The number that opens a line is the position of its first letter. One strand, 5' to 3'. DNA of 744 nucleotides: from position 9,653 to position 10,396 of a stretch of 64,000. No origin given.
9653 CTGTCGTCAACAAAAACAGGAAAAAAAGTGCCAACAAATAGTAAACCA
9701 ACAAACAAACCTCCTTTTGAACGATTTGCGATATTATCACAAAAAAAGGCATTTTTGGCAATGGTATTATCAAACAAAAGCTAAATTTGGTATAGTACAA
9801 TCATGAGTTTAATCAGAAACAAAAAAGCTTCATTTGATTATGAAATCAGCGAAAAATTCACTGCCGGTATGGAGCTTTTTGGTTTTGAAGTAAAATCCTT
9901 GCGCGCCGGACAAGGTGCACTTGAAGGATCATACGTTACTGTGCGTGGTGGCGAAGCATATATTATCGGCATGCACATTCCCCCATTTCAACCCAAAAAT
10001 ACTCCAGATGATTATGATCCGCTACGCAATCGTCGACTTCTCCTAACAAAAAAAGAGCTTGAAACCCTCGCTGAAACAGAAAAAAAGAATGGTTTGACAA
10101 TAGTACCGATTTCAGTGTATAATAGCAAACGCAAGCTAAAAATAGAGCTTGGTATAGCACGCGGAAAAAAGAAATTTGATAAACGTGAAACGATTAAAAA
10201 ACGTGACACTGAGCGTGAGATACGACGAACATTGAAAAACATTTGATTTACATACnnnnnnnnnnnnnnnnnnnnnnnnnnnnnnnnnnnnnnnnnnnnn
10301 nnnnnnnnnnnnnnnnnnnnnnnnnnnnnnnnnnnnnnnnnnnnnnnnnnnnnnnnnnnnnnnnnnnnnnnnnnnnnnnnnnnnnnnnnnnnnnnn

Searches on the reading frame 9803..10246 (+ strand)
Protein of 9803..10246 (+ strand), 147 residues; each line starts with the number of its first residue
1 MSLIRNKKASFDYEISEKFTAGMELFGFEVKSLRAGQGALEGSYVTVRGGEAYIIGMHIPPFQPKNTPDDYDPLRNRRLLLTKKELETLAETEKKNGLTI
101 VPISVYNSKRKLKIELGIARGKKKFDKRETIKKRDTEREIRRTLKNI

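Call 32: search_protein_families(library=pfam, proteins=[window:9803-10246:+], max_evalue=0.0001)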
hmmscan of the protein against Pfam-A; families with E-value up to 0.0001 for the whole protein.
window:9803-10246:+ (147 aa): 1 family
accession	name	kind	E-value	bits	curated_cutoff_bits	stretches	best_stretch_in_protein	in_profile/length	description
PF01668.23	SmpB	-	4.3e-51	173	27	1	4-146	2-143/143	SmpB protein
